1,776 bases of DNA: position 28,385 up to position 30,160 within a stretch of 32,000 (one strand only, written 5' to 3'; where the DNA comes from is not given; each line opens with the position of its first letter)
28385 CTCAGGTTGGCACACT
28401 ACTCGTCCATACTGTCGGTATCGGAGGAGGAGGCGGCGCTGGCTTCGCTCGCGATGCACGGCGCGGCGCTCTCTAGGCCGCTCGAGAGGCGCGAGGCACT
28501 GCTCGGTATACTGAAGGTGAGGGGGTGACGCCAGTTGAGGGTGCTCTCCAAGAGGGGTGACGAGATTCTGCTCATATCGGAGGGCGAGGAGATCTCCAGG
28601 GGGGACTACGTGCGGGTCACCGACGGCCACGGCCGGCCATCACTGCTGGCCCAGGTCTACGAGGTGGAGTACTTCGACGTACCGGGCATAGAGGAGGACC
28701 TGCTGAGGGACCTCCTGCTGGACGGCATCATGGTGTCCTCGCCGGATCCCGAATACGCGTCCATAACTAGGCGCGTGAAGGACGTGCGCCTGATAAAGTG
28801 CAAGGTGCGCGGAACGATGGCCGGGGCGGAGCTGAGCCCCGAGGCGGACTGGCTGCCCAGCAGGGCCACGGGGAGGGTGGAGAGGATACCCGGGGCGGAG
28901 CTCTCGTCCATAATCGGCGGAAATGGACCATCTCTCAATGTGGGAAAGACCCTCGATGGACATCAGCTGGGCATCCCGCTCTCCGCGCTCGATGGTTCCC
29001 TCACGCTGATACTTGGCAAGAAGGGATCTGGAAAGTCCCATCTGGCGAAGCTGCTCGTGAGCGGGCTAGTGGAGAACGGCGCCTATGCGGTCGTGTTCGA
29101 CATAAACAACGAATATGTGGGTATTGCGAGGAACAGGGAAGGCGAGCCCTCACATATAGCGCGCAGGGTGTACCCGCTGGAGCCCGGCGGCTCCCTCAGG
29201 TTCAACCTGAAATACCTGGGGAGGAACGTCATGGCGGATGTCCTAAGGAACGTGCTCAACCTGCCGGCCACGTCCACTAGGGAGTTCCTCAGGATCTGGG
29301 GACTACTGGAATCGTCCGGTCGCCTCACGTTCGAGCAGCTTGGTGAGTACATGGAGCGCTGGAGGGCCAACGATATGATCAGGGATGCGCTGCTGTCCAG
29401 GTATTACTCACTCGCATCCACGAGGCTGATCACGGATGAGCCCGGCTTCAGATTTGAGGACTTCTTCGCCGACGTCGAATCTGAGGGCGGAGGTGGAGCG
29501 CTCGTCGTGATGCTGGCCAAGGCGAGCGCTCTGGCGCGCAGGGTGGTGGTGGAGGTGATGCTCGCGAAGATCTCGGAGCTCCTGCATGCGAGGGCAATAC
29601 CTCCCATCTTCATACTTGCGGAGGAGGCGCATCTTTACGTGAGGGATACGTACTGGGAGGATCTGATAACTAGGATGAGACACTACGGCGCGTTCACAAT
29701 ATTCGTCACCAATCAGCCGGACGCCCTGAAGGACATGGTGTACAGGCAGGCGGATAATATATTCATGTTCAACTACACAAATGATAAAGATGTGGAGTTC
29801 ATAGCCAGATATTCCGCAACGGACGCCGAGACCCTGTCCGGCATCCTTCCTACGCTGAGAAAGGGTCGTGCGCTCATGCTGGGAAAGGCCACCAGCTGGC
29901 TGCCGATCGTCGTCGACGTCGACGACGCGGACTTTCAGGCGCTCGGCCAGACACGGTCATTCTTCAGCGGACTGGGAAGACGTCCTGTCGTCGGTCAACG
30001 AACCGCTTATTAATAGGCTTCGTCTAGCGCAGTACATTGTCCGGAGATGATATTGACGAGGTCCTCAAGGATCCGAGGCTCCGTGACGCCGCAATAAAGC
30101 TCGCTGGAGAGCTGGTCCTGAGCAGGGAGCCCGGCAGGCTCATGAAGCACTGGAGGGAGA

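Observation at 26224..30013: Orphan nurA-herA pair wired to three paralogous two-domain winged-helix-like proteins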

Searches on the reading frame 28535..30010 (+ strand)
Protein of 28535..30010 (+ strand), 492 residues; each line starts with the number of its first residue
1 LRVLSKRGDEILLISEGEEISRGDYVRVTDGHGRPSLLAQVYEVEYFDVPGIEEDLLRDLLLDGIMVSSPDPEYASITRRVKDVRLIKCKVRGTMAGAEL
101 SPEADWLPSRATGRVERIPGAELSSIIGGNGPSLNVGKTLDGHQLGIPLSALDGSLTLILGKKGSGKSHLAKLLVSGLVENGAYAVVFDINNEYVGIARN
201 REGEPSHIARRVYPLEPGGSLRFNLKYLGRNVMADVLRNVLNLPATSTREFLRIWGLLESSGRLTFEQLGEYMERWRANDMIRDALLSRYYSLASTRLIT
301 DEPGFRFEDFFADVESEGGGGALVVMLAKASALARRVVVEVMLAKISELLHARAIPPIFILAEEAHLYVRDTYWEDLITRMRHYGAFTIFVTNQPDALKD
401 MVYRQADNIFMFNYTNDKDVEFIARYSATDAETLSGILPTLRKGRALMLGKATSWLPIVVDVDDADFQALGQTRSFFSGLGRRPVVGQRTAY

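Call 3: search_protein_families(library=pfam, proteins=[window:28535-30010:+], max_evalue=1)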
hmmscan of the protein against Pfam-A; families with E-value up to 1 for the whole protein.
window:28535-30010:+ (492 aa): 10 families
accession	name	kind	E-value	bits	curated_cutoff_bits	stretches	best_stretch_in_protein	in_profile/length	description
PF01935.23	DUF87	-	1.4e-11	45.4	23.2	1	157-278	26-145/220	Helicase HerA, central domain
PF13401.12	AAA_22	-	2e-05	25.4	27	1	155-210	6-52/130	AAA domain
PF19044.6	P-loop_TraG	-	0.00058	19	25.8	1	157-200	32-75/413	TraG P-loop domain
PF10412.15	TrwB_AAD_bind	-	0.0041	16.5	20.5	1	155-195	16-56/387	Type IV secretion-system coupling protein DNA-binding domain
PF12846.13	AAA_10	-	0.02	14.4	27.5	1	156-196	23-63/362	AAA-like domain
PF00005.33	ABC_tran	-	0.029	15.4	25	1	153-177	10-34/137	ABC transporter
PF20720.3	nSTAND3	-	0.039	14.1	27.2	1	157-185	20-48/155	Novel STAND NTPase 3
PF13191.12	AAA_16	-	0.059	14.3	32.6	1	155-186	25-56/167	AAA ATPase domain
PF05729.18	NACHT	-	0.062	13.6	26.7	1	156-185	2-31/167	NACHT domain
PF13555.12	AAA_29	-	0.12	12.6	27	1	152-170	21-38/61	P-loop containing region of AAA domain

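Call 4: search_protein_families(library=ncbifam, proteins=[window:28535-30010:+], max_evalue=1)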
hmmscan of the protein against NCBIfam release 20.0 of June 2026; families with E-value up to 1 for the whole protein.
window:28535-30010:+ (492 aa): 31 families (the best 25 are shown)
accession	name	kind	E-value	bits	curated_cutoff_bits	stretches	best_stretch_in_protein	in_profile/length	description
NF042943.1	HerA_antiphage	equivalog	5.5e-09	35.1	800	2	357-466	434-553/566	anti-phage-associated helicase HerA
NF042944.1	HerA_antiphage_2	equivalog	1.1e-08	34.3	850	1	357-467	428-547/576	anti-phage-associated helicase HerA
NF040819.1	helicase_HerA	equivalog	1.3e-08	33.8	970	2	340-464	387-516/561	DNA double-strand break repair helicase HerA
NF040937.1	HerA_Thermprot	equivalog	1.7e-08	33.4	800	2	357-466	350-465/487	DNA double-strand break repair helicase HerA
NF053655.1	CedD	equivalog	2.1e-08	33.3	600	1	159-449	226-513/527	DNA-translocating ATPase CedD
NF045975.1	VirB4_plasma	equivalog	0.00021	19.2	590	1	158-203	519-564/894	Mbov_0397 family ICE element conjugal transfer ATPase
NF052589.1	ArlH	equivalog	0.0021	17.8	215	1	153-187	19-53/229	archaellum protein ArlH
NF045971.1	conju_CD1110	equivalog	0.0027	16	325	1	155-209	416-471/752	VirB4-like conjugal transfer ATPase, CD1110 family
TIGR03873.1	F420-0_ABC_ATP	hypoth_equivalog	0.0056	16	372.4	1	147-192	20-64/256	putative F420-0 ABC transporter ATP-binding protein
NF047389.1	ATPase_Sll1717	subfamily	0.007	15.5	75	1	150-180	25-53/454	P-loop ATPase, Sll1717 family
TIGR04520.1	ECF_ATPase_1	equivalog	0.0093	15.4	315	1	149-189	23-63/269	energy-coupling factor transporter ATPase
NF004723.0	PRK06067.1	subfamily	0.01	15.3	194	1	146-188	30-68/243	flagellar accessory protein FlaH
NF010278.0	PRK13721.1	subfamily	0.016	13.1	1177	1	160-203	485-528/874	type IV secretion system protein TraC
TIGR03420.1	DnaA_homol_Hda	equivalog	0.02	14.4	194.8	1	154-192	38-76/226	DnaA regulatory inactivator Hda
TIGR03743.1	SXT_TraD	subfamily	0.024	13.1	366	1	144-189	166-210/636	conjugative transfer system coupling protein TraD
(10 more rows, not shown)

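Call 8: search_protein_families(library=padloc, proteins=[window:28535-30010:+], max_evalue=0.1)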
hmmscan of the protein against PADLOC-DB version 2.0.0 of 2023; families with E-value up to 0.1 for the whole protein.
window:28535-30010:+ (492 aa): 15 families
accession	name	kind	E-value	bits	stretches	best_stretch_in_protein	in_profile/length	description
PDLC04140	mad8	-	2e-17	61.7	1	152-475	25-312/314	mads_8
PDLC04105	HerA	-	2.1e-16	57.6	2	353-477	415-550/576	-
PDLC04102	HerA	-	1.1e-11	41.9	2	332-466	485-623/654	-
PDLC02185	HerA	-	1.2e-10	38.8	2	357-466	446-565/585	-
PDLC04103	HerA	-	3.8e-10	36.7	2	375-466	470-560/579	-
PDLC02188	HerA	-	6.1e-10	36.6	1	357-468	428-548/578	-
PDLC04104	HerA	-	1.7e-09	34.9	1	351-479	214-353/379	-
PDLC01055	HerA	-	2e-09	34.8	1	20-200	41-205/532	Type III coevolved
PDLC04097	HerA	-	2.2e-08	31.2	1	373-464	504-594/618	-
PDLC04100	HerA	-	2.7e-08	30.9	2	357-466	440-559/580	-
PDLC04106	HerA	-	2.7e-08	30.8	1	351-478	505-644/667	-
PDLC04098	HerA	-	1.3e-06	25.3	1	379-466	564-650/686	-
PDLC04107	HerA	-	0.017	12.1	1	158-203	173-219/306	-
PDLC00914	TRIP13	-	0.044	11.2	0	384-424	187-227/302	TRIP13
PDLC04099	HerA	-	0.056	10.7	1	158-195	173-211/214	-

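Call 13: find_homologous_proteins(query=window:28535-30010:+, max_evalue=0.00001)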
Query window:28535-30010:+ (492 aa): 1549 proteins with E <= 0.00001 among 8000 candidates; the best 120 are listed.
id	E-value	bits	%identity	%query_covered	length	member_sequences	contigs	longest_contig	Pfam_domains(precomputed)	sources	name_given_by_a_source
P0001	0.0e+0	1069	97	100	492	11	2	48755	PF01935.24,PF13401.13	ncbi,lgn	-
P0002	2.6e-273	925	82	99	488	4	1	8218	PF01935.24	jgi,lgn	-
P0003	6.4e-270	914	84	97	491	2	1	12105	PF01935.24,PF13401.13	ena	-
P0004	6.0e-268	908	81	100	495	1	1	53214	PF01935.24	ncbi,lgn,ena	-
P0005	1.1e-251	854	76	100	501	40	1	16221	PF01935.24,PF13401.13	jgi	jgi:DNA helicase HerA-like ATPase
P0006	7.7e-203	693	85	74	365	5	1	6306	PF01935.24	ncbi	ncbi:MAG: ATP-binding protein, partial [Conexivisphaera sp.]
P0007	7.9e-182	624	57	97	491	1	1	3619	PF01935.24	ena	-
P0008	7.3e-175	601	60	83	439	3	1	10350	PF01935.24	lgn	-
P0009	7.1e-173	594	55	97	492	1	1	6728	PF01935.24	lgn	-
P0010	1.9e-148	513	51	98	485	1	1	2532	PF01935.24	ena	-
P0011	3.2e-145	503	49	98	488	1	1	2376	PF01935.24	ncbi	-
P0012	6.2e-145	502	49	98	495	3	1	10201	PF01935.24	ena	-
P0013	2.7e-144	500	49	94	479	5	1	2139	PF01935.24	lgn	-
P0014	2.8e-144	500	48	97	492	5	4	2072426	PF01935.24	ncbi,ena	-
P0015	1.2e-143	498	48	94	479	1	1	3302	PF01935.24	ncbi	-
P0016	4.5e-142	492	48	98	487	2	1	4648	PF01935.24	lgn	-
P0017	2.5e-141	490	48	93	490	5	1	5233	PF01935.24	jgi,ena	-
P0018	3.9e-141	489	48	94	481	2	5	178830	PF01935.24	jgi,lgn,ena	-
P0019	6.5e-141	489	47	97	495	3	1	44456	PF01935.24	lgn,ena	-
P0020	8.8e-141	488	47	94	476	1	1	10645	PF01935.24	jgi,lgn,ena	jgi:DNA helicase HerA-like ATPase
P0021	1.2e-140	488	47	94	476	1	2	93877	PF01935.24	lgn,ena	-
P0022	1.7e-140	487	48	94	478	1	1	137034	PF01935.24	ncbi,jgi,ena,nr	ncbi:MAG TPA: DUF87 domain-containing protein [Conexivisphaerales archaeon]|nr:DUF87 domain-containi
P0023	2.0e-140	487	46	97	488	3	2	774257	PF01935.24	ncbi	ncbi:MAG: DUF87 domain-containing protein [Conexivisphaerales archaeon]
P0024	4.5e-140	486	47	94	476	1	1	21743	PF01935.24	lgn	-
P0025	9.6e-140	485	47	97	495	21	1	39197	PF01935.24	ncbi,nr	ncbi:MAG: ATP-binding protein [Nitrososphaerota archaeon]|nr:ATP-binding protein [Nitrososphaerota a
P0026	1.3e-138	481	46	98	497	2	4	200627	PF01935.24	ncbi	ncbi:MAG: ATP-binding protein [Nitrososphaerales archaeon]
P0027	1.4e-138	481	47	93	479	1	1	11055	PF01935.24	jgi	jgi:hypothetical protein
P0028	1.5e-138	481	47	98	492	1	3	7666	PF01935.24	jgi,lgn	-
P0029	2.0e-137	477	47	96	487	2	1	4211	PF01935.24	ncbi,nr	ncbi:MAG: ATP-binding protein, partial [Nitrososphaerales archaeon]|nr:ATP-binding protein [Nitrosos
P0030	2.3e-137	477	45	97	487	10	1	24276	PF01935.24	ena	-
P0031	2.5e-137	477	46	97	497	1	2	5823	PF01935.24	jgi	-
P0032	1.4e-136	474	46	97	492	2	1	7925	PF01935.24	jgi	jgi:hypothetical protein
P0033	3.4e-135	470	46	97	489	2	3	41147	PF01935.24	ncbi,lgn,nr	ncbi:MAG: ATP-binding protein [Nitrososphaerota archaeon]|nr:ATP-binding protein [Nitrososphaerota a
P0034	4.0e-135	470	45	97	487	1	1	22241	PF01935.24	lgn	-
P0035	1.2e-134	468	47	97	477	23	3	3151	PF01935.24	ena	-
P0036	1.5e-134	468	45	97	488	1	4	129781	PF01935.24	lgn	-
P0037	2.2e-134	467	46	97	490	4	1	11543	PF01935.24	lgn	-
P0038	2.3e-134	467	44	100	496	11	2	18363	PF01935.24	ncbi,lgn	ncbi:MAG: DUF87 domain-containing protein [Nitrososphaeria archaeon]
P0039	5.7e-134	466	47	97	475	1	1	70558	PF01935.24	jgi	jgi:hypothetical protein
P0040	1.1e-133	465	45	97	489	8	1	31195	PF01935.24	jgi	-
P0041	1.4e-133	464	45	97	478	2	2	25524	PF01935.24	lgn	-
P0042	1.9e-133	464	45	98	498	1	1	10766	PF01935.24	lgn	-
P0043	2.2e-133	464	46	97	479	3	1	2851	PF01935.24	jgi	jgi:hypothetical protein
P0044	2.4e-133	464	44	97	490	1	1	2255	PF01935.24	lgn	-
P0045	2.4e-133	464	45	98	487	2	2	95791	PF01935.24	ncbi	ncbi:MAG: DUF87 domain-containing protein [Nitrososphaerota archaeon]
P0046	7.9e-133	462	43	97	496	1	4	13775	PF01935.24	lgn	-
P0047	1.1e-132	462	46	97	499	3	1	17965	PF01935.24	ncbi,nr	ncbi:MAG: ATP-binding protein [Nitrososphaerales archaeon]|nr:ATP-binding protein [Nitrososphaerales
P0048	1.2e-132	461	44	97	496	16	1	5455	PF01935.24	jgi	-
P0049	1.2e-132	461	46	97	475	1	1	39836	PF01935.24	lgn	-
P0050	1.3e-132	461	45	97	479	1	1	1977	PF01935.24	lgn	-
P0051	2.7e-132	460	44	97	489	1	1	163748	PF01935.24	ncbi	ncbi:MAG: ATP-binding protein [Nitrososphaeria archaeon]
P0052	3.9e-132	460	45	97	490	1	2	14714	PF01935.24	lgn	-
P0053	4.2e-132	460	45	97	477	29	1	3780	PF01935.24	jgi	-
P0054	6.8e-132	459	43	97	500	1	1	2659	PF01935.24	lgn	-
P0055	9.8e-132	458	46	97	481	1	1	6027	PF01935.24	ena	-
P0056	1.1e-131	458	45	97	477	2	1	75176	PF01935.24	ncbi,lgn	-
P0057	1.2e-131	458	46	98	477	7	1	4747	PF01935.24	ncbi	ncbi:MAG: ATP-binding protein [Nitrososphaera sp.]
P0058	1.6e-131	458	44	97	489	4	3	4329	PF01935.24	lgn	-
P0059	1.9e-131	457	43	97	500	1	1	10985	PF01935.24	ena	-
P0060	4.5e-131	456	45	97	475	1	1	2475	PF01935.24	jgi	jgi:hypothetical protein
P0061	4.6e-131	456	44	97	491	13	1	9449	PF01935.24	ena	-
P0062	6.3e-131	456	45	100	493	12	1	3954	PF01935.24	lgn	-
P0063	6.5e-131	456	46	97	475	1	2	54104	PF01935.24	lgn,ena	-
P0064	7.4e-131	455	44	97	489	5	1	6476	PF01935.24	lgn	-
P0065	8.7e-131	455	45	98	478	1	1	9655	PF01935.24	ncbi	-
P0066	9.8e-131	455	44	97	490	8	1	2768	PF01935.24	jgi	jgi:hypothetical protein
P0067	1.1e-130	455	44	97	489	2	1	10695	PF01935.24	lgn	-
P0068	1.1e-130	455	43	97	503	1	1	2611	PF01935.24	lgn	-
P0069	1.3e-130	455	45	97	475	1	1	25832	PF01935.24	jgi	jgi:hypothetical protein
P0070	1.4e-130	455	44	97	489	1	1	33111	PF01935.24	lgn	-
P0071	1.6e-130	454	45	98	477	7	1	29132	PF01935.24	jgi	jgi:hypothetical protein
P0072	1.6e-130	454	44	97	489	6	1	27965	PF01935.24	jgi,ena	-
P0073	1.9e-130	454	44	98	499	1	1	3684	PF01935.24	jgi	jgi:uncharacterized protein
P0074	2.8e-130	454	44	97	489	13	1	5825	PF01935.24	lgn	-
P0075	3.7e-130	453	45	98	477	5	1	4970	PF01935.24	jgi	jgi:hypothetical protein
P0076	3.7e-130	453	45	97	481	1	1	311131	PF01935.24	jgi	jgi:DNA helicase HerA-like ATPase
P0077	3.8e-130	453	45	97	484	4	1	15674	PF01935.24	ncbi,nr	ncbi:MAG: ATP-binding protein [Thaumarchaeota archaeon]|nr:ATP-binding protein [Nitrososphaerota arc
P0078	5.0e-130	453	44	98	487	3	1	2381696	PF01935.24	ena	-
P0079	5.2e-130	453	44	97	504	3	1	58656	PF01935.24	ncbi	-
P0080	5.6e-130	453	45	97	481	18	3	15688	PF01935.24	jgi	jgi:DNA helicase HerA-like ATPase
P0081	7.8e-130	452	45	94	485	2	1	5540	PF01935.24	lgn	-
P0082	8.7e-130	452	44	97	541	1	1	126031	PF01935.24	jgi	jgi:uncharacterized protein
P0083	8.9e-130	452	45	97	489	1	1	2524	PF01935.24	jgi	jgi:hypothetical protein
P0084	1.1e-129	452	44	97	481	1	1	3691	PF01935.24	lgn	-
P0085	1.3e-129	451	44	97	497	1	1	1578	PF01935.24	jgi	jgi:DNA helicase HerA-like ATPase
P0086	1.5e-129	451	43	99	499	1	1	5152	PF01935.24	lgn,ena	-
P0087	1.7e-129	451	44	97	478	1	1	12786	PF01935.24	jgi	jgi:DNA helicase HerA-like ATPase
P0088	1.7e-129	451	43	97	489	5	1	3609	PF01935.24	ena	-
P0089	2.3e-129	451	44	97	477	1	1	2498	PF01935.24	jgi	jgi:hypothetical protein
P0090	2.4e-129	450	45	97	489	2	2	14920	PF01935.24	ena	-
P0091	2.5e-129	450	44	97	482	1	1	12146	PF01935.24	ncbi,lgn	-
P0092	2.6e-129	450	44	97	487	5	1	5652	PF01935.24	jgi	-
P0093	2.7e-129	450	44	97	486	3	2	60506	PF01935.24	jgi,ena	-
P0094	2.9e-129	450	44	97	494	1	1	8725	PF01935.24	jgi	-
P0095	2.9e-129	450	46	97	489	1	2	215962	PF01935.24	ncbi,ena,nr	ncbi:MAG: ATP-binding protein [Nitrososphaerota archaeon]|nr:ATP-binding protein [Nitrososphaerota a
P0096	3.0e-129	450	45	97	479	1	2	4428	PF01935.24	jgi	jgi:hypothetical protein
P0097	3.8e-129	450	44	96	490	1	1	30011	PF01935.24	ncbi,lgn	-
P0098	4.7e-129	450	44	97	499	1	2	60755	PF01935.24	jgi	jgi:DNA helicase HerA-like ATPase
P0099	4.8e-129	450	45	97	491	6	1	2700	PF01935.24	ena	-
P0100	5.5e-129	449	45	97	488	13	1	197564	PF01935.24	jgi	jgi:uncharacterized protein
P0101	5.6e-129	449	45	97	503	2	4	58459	PF01935.24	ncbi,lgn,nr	ncbi:MAG: DUF87 domain-containing protein [Candidatus Nitrosocaldus sp.]|nr:DUF87 domain-containing 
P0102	6.2e-129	449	44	97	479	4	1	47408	PF01935.24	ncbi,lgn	-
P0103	8.4e-129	449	43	97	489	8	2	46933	PF01935.24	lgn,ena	-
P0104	9.2e-129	449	44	97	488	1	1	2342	PF01935.24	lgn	-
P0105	1.3e-128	448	45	97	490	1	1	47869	PF01935.24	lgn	-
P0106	1.8e-128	448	43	97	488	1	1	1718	PF01935.24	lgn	-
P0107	1.9e-128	448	44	97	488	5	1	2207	PF01935.24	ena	-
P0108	2.1e-128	447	43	97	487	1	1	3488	PF01935.24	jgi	jgi:DNA helicase HerA-like ATPase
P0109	2.2e-128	447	44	98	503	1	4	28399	PF01935.24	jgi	jgi:DNA helicase HerA-like ATPase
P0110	2.4e-128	447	45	97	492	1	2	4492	PF01935.24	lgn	-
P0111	3.5e-128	447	43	97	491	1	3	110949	PF01935.24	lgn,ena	-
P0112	3.8e-128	447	45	97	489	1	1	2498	PF01935.24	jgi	jgi:DNA helicase HerA-like ATPase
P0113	5.1e-128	446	44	97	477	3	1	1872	PF01935.24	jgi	jgi:hypothetical protein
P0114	5.6e-128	446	43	97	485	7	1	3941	PF01935.24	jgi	jgi:DNA helicase HerA-like ATPase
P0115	6.3e-128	446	45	97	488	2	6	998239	PF01935.24,PF13401.13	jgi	jgi:hypothetical protein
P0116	8.2e-128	445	44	97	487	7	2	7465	PF01935.24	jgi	jgi:hypothetical protein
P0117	8.9e-128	445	46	97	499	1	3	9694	PF01935.24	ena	-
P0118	9.1e-128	445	44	98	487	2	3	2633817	PF01935.24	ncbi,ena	-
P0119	1.0e-127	445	42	97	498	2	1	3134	PF01935.24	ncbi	-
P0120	1.1e-127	445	44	97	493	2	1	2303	PF01935.24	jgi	-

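Call 16: find_related_loci(query=A1, collection=genome_contigs, flank=6000)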
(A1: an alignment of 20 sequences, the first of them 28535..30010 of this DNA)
Query A1 (492 aa) in genome_contigs; peptide patterns used: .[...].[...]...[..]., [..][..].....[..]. (x = any residue, [..] = any of these).
600 stretches matched a pattern (row limit reached: there are more); 592 encode a relative of the query (tblastn E <= 1e-3); the best 80 are kept; 80 distinct loci.
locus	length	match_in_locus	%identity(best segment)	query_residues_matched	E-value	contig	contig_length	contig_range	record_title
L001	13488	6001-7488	84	1-492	0e+0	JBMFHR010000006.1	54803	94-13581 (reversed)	MAG: Conexivisphaera sp. isolate KM4324-02 NODE_124_length_54803_cov_189.488876, whole genome shotgun sequence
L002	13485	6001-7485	81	1-492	0e+0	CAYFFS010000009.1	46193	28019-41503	MAG TPA_asm: uncultured Nitrososphaerales archaeon isolate DRP004690_co1_5 genome assembly, contig: NODE_32_length_46193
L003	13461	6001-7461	82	1-489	0e+0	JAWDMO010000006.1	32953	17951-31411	MAG: Nitrososphaeria archaeon isolate F8S.bin.4 NODE_120_length_32953_cov_2.26453, whole genome shotgun sequence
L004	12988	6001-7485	76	1-492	0e+0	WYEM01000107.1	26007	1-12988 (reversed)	MAG: Thaumarchaeota archaeon isolate EvPrim.Bin14 NODE_170_length_26007_cov_32.013, whole genome shotgun sequence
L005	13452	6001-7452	49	1-483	6e-148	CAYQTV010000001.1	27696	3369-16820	MAG TPA_asm: uncultured Nitrososphaerales archaeon isolate SRP141552_co1_22 genome assembly, contig: NODE_624_length_276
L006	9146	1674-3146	46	1-491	3e-146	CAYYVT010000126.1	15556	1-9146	MAG TPA_asm: uncultured Nitrososphaerales archaeon isolate SRP140028_co1_191 genome assembly, contig: k141_4398102, whol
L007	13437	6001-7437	48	1-478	8e-146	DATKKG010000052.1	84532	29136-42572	MAG TPA_asm: Conexivisphaerales archaeon isolate SMAG_U14651 k141_440638, whole genome shotgun sequence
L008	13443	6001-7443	47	1-479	3e-144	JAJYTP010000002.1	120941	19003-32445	MAG: archaeon isolate DX2.bin21 NODE_127_length_120941_cov_2.678895, whole genome shotgun sequence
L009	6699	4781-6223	47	1-479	4e-144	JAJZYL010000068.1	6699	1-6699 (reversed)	MAG: archaeon isolate TL1-5.bin24 NODE_15148_length_6699_cov_2.001522, whole genome shotgun sequence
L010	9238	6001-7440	47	1-478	9e-143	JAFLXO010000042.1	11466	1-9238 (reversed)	MAG: Nitrososphaerota archaeon isolate FK4_bin.88 NODE_42_length_11466_cov_11.588463, whole genome shotgun sequence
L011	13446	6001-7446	45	1-479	3e-142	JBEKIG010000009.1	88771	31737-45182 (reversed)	MAG: Nitrososphaeria archaeon isolate SPRUCE 295 SPRUCE_295_9, whole genome shotgun sequence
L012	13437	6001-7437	48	1-477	7e-149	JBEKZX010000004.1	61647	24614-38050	MAG: Conexivisphaerales archaeon isolate SPRUCE 7 SPRUCE_7_4, whole genome shotgun sequence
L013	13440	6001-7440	44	1-477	4e-142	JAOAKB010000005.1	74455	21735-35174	MAG: Nitrososphaeria archaeon isolate SKW303 NODE_5_length_74455_cov_8.409422, whole genome shotgun sequence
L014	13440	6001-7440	46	1-477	6e-142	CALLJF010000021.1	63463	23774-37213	MAG: uncultured Nitrososphaerales archaeon isolate S1_Bin_METABAT__299_1 genome assembly, contig: c_000001697656, whole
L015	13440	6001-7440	45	1-477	8e-142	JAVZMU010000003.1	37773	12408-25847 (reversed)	MAG: Nitrososphaerales archaeon isolate DRTY-6_201912_bins_25 DRTY-6_201912_bins_25_scaffold_3, whole genome shotgun seq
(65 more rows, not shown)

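Call 45: search_solved_structures(query=A1, max_evalue=0.01)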
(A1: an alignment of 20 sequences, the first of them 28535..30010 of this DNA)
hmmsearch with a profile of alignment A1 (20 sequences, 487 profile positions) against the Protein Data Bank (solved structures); distinct sequences matched with E-value up to 0.01: 13.
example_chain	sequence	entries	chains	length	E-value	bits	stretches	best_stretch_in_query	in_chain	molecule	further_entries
4d2i_A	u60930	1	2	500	7.3e-17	64.2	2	302-475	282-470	HERA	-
8wiv_A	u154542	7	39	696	4.2e-12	48.5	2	359-457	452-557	Helicase HerA central domain-containing protein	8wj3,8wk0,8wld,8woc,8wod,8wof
9c1m_M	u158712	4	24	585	7.1e-12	47.8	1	346-472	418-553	ATP-binding protein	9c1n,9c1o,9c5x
8j4u_M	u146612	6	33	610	3.3e-11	45.6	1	320-468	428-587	Nucleoside triphosphate hydrolase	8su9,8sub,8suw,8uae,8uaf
9x1l_A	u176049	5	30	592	2.5e-09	39.3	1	357-469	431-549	DNA helicase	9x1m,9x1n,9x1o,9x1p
8xau_A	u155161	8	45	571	3.5e-08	35.6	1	347-470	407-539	ATP-binding protein | HerA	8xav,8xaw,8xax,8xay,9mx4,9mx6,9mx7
8yho_A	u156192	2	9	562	1.6e-06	30.1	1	35-202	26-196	DUF87 domain-containing protein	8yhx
8wet_A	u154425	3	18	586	0.00019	23.3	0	319-429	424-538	TdpA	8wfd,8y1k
4r2h_A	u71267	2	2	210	0.0002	23.2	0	384-440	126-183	STIV B204 ATPase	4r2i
6c2u_A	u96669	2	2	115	0.00022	23.1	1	120-207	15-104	phosphate-loop protein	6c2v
4kfr_A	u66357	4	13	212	0.0012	20.7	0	384-446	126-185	Genome packaging NTPase B204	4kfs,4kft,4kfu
8ziq_M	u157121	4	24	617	0.0029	19.4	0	360-455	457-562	HerA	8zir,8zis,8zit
6qel_G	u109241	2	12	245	0.0043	18.8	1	141-202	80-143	DNA replication protein dnaC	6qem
